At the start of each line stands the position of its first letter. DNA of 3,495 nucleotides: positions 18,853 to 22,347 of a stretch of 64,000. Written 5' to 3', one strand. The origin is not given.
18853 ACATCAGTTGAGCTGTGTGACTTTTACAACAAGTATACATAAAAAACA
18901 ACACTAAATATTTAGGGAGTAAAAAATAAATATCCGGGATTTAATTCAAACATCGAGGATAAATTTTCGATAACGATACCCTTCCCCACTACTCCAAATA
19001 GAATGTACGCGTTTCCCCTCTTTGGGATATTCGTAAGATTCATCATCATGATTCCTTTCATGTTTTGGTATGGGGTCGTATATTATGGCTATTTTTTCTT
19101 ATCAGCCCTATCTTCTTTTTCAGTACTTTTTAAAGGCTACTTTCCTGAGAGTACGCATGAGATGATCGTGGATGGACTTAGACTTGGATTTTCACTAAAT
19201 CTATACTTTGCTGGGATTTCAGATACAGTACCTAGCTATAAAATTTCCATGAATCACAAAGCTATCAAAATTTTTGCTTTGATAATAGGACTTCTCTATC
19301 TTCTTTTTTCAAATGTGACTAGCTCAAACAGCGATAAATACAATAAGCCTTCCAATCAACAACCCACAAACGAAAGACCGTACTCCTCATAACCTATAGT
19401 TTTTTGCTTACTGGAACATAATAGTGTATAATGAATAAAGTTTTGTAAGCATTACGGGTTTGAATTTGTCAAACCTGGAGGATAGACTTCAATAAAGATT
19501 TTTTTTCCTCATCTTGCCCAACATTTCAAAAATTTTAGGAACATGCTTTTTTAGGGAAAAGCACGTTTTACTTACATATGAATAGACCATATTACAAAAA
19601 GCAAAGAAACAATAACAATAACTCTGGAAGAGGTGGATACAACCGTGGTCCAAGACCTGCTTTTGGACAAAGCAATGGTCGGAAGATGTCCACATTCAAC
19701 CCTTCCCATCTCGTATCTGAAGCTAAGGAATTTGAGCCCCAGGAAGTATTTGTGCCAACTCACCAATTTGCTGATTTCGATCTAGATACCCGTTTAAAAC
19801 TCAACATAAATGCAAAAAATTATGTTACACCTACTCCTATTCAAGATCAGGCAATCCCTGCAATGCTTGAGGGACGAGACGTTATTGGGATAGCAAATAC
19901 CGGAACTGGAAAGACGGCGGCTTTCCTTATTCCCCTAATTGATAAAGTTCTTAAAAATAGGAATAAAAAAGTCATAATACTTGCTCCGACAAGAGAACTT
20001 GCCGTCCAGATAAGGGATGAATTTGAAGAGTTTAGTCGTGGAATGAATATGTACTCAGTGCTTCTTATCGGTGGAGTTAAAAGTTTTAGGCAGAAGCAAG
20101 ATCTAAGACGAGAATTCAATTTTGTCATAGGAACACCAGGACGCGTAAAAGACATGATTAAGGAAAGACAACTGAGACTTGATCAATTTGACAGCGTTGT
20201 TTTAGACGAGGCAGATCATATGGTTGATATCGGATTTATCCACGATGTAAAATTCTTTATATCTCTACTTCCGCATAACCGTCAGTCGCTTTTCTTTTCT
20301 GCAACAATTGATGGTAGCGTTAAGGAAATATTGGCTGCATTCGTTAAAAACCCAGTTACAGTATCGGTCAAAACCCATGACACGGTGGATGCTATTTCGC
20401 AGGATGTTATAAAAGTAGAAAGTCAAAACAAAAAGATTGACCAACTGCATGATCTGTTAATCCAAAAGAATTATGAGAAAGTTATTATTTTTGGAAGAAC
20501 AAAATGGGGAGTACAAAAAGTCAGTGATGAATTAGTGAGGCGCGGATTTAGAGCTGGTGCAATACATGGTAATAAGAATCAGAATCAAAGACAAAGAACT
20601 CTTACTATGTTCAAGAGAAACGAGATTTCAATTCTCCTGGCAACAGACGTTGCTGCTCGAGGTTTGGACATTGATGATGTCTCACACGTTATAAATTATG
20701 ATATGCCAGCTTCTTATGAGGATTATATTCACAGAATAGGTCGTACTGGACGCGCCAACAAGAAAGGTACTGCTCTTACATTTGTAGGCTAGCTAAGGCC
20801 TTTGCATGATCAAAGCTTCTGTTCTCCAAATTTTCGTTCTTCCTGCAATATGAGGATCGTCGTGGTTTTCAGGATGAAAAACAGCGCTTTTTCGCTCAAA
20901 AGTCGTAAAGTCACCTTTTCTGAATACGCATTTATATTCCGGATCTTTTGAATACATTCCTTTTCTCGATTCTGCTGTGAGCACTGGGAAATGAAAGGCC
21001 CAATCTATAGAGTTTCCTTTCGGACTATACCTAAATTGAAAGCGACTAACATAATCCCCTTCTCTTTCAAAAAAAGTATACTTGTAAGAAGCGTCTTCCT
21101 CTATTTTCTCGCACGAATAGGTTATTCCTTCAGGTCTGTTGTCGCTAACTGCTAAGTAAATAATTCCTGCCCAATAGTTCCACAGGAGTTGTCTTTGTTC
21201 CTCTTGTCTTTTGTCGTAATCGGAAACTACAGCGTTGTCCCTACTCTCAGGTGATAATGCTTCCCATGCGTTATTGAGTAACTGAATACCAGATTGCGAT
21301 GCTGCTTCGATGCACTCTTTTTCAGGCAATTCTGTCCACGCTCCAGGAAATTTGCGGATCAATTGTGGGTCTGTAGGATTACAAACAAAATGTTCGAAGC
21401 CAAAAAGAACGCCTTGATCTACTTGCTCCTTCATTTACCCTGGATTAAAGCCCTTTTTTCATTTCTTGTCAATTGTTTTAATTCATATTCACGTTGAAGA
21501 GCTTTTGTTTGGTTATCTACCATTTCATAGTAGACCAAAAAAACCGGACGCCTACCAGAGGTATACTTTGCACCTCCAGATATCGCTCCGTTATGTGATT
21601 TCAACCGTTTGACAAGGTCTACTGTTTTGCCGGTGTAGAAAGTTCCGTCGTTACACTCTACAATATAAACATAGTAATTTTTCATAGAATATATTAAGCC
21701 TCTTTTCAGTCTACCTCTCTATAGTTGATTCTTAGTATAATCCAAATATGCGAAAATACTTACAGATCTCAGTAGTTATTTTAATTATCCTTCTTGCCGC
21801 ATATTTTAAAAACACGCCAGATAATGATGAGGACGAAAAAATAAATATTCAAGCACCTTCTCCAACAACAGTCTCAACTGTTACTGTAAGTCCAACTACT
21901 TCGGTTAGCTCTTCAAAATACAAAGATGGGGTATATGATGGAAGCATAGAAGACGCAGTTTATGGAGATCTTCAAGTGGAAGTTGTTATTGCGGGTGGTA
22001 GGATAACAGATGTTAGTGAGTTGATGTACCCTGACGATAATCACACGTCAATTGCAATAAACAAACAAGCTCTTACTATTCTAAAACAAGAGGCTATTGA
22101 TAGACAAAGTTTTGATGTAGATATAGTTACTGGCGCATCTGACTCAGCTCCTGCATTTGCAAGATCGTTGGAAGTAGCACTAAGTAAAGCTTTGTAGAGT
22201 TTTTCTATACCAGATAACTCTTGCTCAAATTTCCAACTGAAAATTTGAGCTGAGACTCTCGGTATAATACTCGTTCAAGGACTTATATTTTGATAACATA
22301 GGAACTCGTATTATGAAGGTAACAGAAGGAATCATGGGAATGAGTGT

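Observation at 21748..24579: Compact three-gene Nqr/Rnf-like flavinylation module with an RnfD/NqrB-like membrane domain fused to an FNR-like NAD(P)H dehydrogenase domain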

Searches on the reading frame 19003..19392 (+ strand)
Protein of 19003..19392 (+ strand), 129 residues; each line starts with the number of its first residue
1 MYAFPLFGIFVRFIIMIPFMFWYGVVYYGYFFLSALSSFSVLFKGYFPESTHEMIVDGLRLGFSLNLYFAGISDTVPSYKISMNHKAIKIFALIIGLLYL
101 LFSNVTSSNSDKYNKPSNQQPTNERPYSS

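Call 37: search_protein_families(library=pfam, proteins=[window:19003-19392:+], max_evalue=0.01)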
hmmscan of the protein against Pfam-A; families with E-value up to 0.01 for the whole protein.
window:19003-19392:+ (129 aa): 1 family
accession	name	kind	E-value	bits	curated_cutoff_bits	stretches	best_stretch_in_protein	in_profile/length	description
PF14333.11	DUF4389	-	0.00018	21.8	25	1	9-77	4-72/76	Domain of unknown function (DUF4389)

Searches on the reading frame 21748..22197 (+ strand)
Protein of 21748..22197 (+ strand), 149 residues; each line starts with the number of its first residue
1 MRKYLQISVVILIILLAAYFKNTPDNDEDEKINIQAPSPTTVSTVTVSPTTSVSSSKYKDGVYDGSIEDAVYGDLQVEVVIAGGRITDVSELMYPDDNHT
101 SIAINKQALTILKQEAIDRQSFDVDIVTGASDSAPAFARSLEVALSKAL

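Call 3: search_protein_families(library=pfam, proteins=[window:21748-22197:+], max_evalue=1)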
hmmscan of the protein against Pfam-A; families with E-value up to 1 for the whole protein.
window:21748-22197:+ (149 aa): 2 families
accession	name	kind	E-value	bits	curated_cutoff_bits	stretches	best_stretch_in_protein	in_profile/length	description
PF04205.19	FMN_bind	-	0.0025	18.9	22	1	73-145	4-76/77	FMN-binding domain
PF12698.13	ABC2_membrane_3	-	0.0037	16.8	31.6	1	8-116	10-128/347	ABC-2 family transporter protein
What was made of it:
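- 21748..22197 (+): Membrane-anchored FMN_bind (NqrC/RnfG-like) protein, 149 aa. It has an N-terminal hydrophobic anchor (about residues 4-20), a Pro/Thr/Ser-rich linker and an FMN_bind domain (about residues 58-149). Pfam FMN_bind scores 18.9 bits, below the cutoff (call 3).
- On ApbE substrate (FMN_bind, NqrC/RnfG-like): The window protein alone is below the Pfam cutoff (18.9 against 22, call 3).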

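Call 4: search_protein_families(library=ncbifam, proteins=[window:21748-22197:+], max_evalue=1)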
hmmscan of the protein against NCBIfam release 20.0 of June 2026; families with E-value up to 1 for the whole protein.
window:21748-22197:+ (149 aa): 0 families

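Call 43: search_solved_structures(query=A3, max_evalue=1, show_alignments=3)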
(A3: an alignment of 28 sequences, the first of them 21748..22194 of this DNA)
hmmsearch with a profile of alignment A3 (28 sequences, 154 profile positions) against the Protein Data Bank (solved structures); distinct sequences matched with E-value up to 1: 34.
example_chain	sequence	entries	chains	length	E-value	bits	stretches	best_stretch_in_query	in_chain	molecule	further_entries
8p2a_A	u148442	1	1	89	1.8e-21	80.1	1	68-153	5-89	FMN-binding domain-containing protein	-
6s9p_A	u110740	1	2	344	4.8e-10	42.9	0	75-103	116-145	internal Lock2 fused to target peptide KRKAKITWKR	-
6s9o_A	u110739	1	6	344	5.3e-10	42.8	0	77-108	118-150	designed Armadillo repeat protein with internal Lock1 fused to target peptide KRKRKLKFKR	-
6sa8_A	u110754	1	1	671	7.5e-10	42.3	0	56-102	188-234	ring-like DARPin-Armadillo fusion H83_D01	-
5mfm_A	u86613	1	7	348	1e-09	41.8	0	77-102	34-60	YIIIM6AII_GS11_(KR)5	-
5mfl_A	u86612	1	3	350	1.1e-09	41.8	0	77-102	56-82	(KR)5_GS10_YIIIM6AII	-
5mfm_C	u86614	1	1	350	1.1e-09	41.8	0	77-102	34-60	Importin subunit alpha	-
5mfd_A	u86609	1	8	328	4e-09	40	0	77-102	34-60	YIIIM''6AII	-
6sa7_A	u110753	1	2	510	6.2e-09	39.3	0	54-102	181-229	DARPin-Armadillo fusion C8long83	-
6s9l_A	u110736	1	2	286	1.7e-08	37.9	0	77-108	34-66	KR4KLSF Lock1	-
6s9n_A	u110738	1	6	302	2.6e-08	37.3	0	75-103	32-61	Lock2_KRKRKAKLSF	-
6s9m_A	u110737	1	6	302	2.6e-08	37.3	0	75-103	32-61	Lock2_KRKRKAKITW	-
5aei_A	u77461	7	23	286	3.5e-08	36.9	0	77-102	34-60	DESIGNED ARMADILLO REPEAT PROTEIN YIIIM5AII | YIIIM5AII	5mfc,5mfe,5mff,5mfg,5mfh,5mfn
4pls_A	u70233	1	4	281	6.6e-08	36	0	77-102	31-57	Arm00010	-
4plq_A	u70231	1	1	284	7.1e-08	35.9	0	77-102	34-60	Arm00011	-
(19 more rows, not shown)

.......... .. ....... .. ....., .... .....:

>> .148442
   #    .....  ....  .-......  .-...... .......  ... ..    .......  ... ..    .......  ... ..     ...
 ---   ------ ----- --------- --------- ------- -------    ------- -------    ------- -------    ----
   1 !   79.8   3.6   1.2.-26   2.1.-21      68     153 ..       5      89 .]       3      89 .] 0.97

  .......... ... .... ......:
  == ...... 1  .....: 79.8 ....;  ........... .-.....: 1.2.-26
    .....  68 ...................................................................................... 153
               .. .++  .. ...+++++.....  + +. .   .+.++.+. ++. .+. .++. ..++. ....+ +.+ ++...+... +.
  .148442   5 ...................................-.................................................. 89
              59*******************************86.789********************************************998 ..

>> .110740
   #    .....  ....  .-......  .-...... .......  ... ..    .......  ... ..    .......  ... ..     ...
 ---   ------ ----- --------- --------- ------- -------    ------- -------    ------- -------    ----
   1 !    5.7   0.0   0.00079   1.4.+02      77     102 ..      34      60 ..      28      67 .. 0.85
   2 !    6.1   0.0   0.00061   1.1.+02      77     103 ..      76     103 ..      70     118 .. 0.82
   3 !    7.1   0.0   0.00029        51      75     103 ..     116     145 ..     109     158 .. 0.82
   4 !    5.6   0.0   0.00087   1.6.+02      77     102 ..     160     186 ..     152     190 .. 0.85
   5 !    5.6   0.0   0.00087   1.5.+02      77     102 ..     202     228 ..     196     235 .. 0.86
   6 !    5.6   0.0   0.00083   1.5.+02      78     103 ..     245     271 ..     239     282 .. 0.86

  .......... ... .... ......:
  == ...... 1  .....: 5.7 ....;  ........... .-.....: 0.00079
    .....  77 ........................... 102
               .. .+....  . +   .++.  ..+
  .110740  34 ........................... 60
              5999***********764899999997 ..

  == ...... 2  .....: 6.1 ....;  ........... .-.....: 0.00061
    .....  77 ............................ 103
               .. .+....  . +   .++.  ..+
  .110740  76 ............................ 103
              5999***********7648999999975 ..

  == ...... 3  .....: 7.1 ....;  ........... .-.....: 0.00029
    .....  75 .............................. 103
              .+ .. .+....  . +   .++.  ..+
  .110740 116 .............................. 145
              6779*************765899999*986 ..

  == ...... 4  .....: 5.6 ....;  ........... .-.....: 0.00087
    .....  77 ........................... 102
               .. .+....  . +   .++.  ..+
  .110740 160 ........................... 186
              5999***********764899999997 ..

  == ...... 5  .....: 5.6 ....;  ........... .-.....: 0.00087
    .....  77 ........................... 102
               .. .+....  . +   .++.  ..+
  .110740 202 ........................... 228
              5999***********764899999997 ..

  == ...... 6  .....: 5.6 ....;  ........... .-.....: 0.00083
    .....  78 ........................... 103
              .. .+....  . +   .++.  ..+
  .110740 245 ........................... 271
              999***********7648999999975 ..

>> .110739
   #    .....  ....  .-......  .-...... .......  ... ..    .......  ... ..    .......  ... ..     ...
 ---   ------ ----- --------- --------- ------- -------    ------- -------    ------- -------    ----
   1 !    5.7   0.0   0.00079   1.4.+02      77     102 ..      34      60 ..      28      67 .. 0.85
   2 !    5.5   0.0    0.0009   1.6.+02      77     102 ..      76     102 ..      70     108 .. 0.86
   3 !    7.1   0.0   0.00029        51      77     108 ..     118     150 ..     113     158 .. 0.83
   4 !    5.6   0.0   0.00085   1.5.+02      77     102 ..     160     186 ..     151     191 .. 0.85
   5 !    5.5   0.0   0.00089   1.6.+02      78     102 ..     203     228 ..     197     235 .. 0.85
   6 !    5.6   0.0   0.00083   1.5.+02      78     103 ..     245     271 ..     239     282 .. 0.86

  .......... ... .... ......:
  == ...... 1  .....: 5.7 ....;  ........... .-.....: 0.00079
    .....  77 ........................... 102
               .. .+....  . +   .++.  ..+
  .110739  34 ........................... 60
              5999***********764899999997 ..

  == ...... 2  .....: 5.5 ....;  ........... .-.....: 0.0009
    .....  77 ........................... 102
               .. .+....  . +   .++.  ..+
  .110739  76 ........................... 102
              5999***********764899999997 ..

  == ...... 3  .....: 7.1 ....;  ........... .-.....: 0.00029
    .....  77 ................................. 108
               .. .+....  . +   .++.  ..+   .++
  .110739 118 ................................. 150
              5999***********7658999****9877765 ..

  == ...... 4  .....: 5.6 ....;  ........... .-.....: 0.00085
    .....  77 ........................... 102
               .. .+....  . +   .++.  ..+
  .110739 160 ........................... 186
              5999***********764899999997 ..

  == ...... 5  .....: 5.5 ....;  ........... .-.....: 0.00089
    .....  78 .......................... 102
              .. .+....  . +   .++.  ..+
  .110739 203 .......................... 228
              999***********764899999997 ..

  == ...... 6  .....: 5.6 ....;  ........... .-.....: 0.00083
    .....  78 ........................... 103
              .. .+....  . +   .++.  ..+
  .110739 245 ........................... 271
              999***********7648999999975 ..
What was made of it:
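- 22138..22140 (+): Codon of Ser131, the predicted ApbE flavinylation site (last residue of DIVTGAS). The family consensus 'vsGAs' aligns to 'VSGAT' of the FMN-binding domain 8p2a_A (call 43).
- On ApbE substrate (FMN_bind, NqrC/RnfG-like): The profile hits the FMN-binding domain 8p2a_A at E=1.8e-21 with the motifs aligned (call 43).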

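Call 44: search_protein_families(library=pfam, alignment_id=A3, max_evalue=0.01)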
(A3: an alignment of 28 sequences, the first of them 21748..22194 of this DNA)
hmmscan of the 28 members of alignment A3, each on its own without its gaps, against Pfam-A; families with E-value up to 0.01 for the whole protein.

A. member 1, window:21748-22194:+ (149 aa): 2 families
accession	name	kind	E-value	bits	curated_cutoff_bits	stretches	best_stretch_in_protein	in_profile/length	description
PF04205.19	FMN_bind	-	0.0025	18.9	22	1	73-145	4-76/77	FMN-binding domain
PF12698.13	ABC2_membrane_3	-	0.0037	16.8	31.6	1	8-116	10-128/347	ABC-2 family transporter protein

B. families by the number of members that match (of 28 scanned): 4 families
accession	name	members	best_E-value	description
PF04205.19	FMN_bind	28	7.8e-11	FMN-binding domain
PF18210.6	Knl1_RWD_C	1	0.00011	Knl1 RWD C-terminal domain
PF12698.13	ABC2_membrane_3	1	0.0037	ABC-2 family transporter protein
PF23933.1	DUF7269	1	0.0097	Family of unknown function (DUF7269)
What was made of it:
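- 21748..22197 (+): The family profile A3 hits the solved FMN-binding domain 8p2a_A at E=1.8e-21, and 28 of 28 homologs match PF04205 (calls 43, 44).
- Checked: A 28-sequence family profile hits the solved FMN-binding domain 8p2a_A at E=1.8e-21, and all 28 members match PF04205 (calls 43, 44).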
